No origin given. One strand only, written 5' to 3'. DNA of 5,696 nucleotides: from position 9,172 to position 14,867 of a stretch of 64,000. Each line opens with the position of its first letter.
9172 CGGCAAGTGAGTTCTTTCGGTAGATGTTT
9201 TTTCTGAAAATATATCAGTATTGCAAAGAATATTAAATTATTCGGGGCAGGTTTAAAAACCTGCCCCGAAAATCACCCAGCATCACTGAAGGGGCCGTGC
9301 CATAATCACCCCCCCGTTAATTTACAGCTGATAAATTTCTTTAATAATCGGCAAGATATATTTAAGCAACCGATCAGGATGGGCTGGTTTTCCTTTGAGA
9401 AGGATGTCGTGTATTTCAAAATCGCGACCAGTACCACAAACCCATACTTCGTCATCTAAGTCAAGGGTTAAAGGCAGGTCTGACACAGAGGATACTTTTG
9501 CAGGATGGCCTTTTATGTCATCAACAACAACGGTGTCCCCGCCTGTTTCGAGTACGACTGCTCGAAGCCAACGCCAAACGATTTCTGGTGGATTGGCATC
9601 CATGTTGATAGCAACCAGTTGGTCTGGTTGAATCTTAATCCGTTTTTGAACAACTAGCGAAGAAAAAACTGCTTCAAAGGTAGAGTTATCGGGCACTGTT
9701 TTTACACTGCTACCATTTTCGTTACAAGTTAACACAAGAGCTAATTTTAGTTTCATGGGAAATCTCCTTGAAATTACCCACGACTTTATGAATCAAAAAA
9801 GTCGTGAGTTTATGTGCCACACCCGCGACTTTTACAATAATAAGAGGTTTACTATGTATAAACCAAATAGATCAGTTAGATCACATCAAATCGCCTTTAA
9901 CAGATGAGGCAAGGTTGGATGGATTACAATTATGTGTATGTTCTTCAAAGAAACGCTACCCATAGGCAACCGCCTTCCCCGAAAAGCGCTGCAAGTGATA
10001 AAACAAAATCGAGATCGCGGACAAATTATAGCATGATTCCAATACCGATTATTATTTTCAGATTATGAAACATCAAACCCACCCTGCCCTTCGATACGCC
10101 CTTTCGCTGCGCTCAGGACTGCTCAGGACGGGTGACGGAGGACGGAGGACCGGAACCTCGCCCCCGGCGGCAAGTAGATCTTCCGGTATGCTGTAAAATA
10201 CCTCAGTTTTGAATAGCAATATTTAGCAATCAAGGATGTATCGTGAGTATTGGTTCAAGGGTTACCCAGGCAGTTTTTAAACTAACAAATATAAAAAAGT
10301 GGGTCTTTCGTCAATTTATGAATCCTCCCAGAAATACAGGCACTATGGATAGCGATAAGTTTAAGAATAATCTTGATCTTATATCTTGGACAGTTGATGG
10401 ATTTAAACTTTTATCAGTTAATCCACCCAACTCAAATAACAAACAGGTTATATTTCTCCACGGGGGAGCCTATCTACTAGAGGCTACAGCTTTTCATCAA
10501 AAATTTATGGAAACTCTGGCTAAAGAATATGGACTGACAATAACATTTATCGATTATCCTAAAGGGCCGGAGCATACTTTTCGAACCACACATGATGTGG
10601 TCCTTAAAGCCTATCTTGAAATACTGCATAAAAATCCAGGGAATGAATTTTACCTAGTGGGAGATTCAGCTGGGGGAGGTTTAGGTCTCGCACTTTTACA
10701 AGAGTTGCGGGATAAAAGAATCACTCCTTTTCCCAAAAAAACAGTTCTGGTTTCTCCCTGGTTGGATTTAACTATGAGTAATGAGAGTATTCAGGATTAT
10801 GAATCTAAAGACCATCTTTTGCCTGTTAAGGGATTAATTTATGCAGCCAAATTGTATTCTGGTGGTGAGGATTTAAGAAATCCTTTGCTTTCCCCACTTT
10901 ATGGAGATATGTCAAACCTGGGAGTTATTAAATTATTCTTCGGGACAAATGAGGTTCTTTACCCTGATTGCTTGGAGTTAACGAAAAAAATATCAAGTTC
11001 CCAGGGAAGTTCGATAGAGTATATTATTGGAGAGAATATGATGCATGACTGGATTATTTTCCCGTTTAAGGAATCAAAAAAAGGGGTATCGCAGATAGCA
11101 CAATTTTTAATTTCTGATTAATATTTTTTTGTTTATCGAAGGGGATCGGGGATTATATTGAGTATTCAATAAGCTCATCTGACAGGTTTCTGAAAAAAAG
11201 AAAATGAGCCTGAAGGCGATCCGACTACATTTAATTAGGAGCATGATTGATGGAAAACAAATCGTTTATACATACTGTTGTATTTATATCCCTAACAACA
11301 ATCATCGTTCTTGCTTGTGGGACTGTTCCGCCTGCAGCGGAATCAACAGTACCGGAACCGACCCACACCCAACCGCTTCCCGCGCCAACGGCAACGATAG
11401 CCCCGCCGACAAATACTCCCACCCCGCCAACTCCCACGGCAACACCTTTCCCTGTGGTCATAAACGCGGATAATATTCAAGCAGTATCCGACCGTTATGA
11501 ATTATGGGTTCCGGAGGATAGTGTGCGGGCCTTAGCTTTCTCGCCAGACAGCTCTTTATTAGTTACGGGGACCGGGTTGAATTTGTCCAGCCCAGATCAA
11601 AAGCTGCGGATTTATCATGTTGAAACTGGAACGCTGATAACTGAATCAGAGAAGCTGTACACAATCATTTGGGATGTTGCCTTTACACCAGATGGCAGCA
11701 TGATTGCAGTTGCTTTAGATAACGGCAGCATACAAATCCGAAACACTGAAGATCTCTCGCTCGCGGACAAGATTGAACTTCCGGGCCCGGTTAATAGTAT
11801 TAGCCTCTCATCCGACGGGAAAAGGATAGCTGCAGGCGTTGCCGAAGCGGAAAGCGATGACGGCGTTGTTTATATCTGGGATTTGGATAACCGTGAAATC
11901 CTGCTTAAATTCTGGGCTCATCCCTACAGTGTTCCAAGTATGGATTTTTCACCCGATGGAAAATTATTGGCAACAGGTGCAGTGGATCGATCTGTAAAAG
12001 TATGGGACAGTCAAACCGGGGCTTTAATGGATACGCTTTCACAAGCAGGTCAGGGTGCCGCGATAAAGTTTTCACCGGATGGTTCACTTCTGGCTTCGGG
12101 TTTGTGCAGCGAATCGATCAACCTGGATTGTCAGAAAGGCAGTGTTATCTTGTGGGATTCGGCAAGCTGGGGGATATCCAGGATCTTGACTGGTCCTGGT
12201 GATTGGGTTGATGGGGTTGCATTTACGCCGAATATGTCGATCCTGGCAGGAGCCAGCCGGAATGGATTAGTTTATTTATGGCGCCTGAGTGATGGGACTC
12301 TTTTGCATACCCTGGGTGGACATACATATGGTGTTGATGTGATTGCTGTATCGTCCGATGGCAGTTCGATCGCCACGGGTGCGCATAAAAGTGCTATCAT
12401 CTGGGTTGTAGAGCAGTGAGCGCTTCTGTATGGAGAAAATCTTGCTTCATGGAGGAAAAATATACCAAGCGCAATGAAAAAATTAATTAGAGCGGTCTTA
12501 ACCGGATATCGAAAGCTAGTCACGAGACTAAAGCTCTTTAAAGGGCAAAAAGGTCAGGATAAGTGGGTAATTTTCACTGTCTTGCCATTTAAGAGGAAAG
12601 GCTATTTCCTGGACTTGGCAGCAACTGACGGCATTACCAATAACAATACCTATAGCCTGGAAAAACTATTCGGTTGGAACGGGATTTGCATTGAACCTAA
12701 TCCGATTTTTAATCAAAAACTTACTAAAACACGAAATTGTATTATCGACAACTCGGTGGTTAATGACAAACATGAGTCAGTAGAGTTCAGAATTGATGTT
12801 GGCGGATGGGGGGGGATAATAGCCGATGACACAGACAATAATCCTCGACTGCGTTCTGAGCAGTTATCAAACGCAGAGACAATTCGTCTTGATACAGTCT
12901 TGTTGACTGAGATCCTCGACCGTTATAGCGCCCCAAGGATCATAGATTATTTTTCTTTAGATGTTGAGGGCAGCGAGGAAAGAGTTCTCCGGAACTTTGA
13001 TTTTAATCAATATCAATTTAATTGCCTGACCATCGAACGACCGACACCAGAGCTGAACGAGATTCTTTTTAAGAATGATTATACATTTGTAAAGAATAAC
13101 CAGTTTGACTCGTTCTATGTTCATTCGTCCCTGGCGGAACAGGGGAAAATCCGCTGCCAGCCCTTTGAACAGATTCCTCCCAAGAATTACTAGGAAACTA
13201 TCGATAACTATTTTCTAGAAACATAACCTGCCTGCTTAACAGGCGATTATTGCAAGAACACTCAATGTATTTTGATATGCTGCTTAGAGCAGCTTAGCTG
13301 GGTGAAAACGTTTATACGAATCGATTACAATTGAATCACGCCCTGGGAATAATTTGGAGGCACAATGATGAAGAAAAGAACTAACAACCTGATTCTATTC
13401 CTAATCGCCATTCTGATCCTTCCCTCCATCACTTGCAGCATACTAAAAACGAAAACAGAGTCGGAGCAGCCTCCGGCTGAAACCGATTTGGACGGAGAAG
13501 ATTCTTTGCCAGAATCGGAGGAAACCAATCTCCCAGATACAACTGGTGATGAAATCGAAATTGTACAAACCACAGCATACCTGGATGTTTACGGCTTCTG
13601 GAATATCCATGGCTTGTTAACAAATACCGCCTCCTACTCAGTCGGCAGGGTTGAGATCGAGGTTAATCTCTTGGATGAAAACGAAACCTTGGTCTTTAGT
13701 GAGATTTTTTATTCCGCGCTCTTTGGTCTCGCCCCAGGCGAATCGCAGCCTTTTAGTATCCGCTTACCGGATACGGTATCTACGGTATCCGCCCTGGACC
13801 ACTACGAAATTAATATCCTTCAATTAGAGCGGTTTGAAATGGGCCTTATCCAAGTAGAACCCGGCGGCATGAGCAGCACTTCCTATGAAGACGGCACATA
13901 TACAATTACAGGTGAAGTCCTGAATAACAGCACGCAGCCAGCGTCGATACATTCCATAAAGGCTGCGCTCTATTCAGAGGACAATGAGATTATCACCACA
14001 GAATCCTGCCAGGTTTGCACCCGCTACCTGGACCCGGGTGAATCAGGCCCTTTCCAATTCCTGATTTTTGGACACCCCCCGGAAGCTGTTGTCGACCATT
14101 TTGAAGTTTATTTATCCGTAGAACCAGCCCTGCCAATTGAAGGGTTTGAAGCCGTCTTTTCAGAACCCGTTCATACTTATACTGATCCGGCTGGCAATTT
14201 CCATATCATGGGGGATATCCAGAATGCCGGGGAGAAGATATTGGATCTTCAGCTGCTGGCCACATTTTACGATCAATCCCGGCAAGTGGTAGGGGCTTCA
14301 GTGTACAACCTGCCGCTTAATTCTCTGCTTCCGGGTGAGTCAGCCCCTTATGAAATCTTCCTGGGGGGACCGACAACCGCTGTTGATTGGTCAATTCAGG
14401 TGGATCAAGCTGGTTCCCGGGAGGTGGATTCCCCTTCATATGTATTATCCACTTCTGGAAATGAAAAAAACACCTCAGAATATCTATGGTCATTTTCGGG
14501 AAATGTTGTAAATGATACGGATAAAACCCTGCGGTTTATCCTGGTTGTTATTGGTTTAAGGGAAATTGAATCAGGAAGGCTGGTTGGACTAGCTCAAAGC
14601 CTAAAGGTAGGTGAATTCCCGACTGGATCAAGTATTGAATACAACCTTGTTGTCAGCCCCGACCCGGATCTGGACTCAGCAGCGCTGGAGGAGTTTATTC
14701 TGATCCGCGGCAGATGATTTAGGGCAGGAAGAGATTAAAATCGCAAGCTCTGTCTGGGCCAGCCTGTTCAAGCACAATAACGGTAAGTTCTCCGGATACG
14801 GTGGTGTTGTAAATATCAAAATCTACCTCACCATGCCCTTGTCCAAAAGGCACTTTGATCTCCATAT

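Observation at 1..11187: Integron-type gene-cassette array with a distinctive GC-rich attC family; integrase not in window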

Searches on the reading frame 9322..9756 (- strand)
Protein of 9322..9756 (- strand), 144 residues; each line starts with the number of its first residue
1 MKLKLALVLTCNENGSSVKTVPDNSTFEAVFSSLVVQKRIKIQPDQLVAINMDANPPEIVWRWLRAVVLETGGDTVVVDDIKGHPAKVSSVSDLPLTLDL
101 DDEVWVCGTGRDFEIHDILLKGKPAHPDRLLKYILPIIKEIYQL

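Call 14: search_protein_families(library=pfam, proteins=[window:9322-9756:-], max_evalue=0.001)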
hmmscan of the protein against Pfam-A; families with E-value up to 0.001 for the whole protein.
window:9322-9756:- (144 aa): 0 families

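Call 96: search_protein_families(library=padloc, proteins=[window:9322-9756:-], max_evalue=0.001)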
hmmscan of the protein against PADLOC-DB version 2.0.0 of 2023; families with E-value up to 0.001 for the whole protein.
window:9322-9756:- (144 aa): 0 families

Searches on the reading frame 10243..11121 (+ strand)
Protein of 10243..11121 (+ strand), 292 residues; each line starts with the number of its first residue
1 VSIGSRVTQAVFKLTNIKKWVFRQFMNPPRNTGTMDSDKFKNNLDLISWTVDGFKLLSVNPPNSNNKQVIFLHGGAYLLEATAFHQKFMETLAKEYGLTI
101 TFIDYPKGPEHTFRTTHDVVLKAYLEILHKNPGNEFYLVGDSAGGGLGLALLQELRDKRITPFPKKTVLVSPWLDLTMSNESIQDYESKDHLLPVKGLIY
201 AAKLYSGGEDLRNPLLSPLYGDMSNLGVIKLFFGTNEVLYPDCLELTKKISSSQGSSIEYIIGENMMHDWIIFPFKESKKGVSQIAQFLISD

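Call 14: search_protein_families(library=pfam, proteins=[window:10243-11121:+], max_evalue=0.001)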
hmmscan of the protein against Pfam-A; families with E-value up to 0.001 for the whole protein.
window:10243-11121:+ (292 aa): 2 families
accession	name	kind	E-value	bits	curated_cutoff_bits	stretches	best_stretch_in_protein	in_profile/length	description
PF07859.19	Abhydrolase_3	-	5e-36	124.9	25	1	69-271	1-209/210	alpha/beta hydrolase fold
PF10340.15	Say1_Mug180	-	1.5e-16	60.7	21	1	61-207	114-271/374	Steryl acetyl hydrolase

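Call 88: find_encoding_contigs(protein=window:10243-11121:+, flank=6000, max_places=5)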
Protein window:10243-11121:+ (292 aa): 1 contig read that carries it; 1 place shown.
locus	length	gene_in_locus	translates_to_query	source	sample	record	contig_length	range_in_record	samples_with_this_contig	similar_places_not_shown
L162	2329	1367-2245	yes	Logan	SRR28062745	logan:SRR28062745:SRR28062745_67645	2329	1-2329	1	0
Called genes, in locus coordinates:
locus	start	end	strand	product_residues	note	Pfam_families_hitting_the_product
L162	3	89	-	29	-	?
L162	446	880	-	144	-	-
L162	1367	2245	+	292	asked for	PF10340:Say1_Mug180, PF07859:Abhydrolase_3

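Call 96: search_protein_families(library=padloc, proteins=[window:10243-11121:+], max_evalue=0.001)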
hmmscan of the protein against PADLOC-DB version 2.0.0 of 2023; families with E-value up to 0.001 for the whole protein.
window:10243-11121:+ (292 aa): 0 families

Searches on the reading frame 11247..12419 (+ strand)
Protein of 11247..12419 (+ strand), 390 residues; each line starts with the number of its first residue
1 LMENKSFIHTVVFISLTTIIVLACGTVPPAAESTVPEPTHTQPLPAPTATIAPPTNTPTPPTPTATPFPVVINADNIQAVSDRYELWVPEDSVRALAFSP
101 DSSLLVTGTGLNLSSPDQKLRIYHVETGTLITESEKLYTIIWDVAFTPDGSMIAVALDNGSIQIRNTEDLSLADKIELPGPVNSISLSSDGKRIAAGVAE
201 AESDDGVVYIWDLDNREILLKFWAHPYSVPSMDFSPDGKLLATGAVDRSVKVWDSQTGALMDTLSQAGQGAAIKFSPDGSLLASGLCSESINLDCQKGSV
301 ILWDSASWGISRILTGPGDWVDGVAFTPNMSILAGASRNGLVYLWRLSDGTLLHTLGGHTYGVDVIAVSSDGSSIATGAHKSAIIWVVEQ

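Call 14: search_protein_families(library=pfam, proteins=[window:11247-12419:+], max_evalue=0.001)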
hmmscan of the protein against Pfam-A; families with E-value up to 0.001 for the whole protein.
window:11247-12419:+ (390 aa): 38 families (the best 25 are shown)
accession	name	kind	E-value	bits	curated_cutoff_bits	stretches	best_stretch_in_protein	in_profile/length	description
PF25174.1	Beta-prop_THOC3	-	5.4e-42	144.1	305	2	89-292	45-238/272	THOC3 beta-propeller domain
PF00400.38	WD40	-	4.9e-39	131.5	27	2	220-254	5-39/39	WD domain, G-beta repeat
PF23414.1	Beta-prop_EML_2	-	2.9e-38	132.2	90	4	242-385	14-149/266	Echinoderm microtubule-associated protein second beta-propeller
PF25173.1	Beta-prop_WDR3_1st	-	1.2e-31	110.3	154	2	180-284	30-130/184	WDR3 first beta-propeller domain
PF24814.1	WD40_Prp19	-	1.3e-29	103.6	320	3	203-291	110-201/281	Prp19 WD40 domain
PF24807.1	WD40_CDC20-Fz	-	1.1e-26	94.2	200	2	140-285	53-196/292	CDC20/Fizzy WD40 domain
PF25175.1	Beta-prop_WDR5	-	2.8e-22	79.8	250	2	201-285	69-154/296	WDR5 beta-propeller domain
PF25168.1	Beta-prop_WDR36-Utp21_2nd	-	4.7e-22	79.2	84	1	176-287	195-301/335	WDR36/Utp21 second beta-propeller domain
PF24817.1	WD40_WDHD1_1st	-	5.1e-20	72.3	109.9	2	180-265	87-167/291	WDHD1 first WD40 domain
PF25172.1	Beta-prop_WDR3_2nd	-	1.6e-19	70.7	140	2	175-260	129-209/293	WDR3 second beta-propeller domain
PF25171.1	Beta-prop_WDR36-Utp21_1st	-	8e-18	65.2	80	1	117-253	129-263/266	WDR36/Utp21 first beta-propeller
PF12894.13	ANAPC4_WD40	-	1.3e-17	64.3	22.9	0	228-266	40-78/91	Anaphase-promoting complex subunit 4 WD40 domain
PF24796.1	WDR55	-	9e-17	61.5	200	2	175-285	3-113/296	WDR55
PF24805.1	EIF3I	-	3e-16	59.9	200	1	203-283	29-109/324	EIF3I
PF24780.1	WD40_MABP1-WDR62_1st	-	1.3e-15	58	496.3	1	182-281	41-139/328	MABP1/WDR62 first WD40 domain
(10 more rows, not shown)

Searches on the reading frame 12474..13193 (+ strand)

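Call 14: search_protein_families(library=pfam, proteins=[window:12474-13193:+], max_evalue=0.001)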
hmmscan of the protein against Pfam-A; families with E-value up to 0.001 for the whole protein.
window:12474-13193:+ (239 aa): 1 family
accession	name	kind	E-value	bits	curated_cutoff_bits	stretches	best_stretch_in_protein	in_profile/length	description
PF05050.19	Methyltransf_21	-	1.5e-13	51.7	22.7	1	49-191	3-150/173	Methyltransferase FkbM domain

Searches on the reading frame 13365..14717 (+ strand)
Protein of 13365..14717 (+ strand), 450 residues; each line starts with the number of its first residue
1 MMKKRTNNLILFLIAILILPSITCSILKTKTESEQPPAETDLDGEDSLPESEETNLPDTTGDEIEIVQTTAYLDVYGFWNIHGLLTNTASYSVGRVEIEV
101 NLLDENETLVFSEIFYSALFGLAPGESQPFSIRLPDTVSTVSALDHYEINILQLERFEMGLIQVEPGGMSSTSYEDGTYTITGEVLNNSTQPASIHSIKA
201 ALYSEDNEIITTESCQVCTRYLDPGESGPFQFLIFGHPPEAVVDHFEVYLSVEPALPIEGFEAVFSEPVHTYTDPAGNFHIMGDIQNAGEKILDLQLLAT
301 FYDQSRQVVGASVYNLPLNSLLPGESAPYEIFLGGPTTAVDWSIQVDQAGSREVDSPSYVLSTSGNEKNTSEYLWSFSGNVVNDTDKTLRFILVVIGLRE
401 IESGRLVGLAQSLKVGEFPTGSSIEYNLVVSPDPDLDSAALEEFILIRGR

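Call 14: search_protein_families(library=pfam, proteins=[window:13365-14717:+], max_evalue=0.001)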
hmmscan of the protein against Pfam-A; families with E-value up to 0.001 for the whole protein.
window:13365-14717:+ (450 aa): 1 family
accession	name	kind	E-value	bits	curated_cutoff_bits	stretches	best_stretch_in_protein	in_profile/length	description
PF11906.13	DUF3426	-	2.5e-07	31.3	27.7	0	80-141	70-140/147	Protein of unknown function (DUF3426)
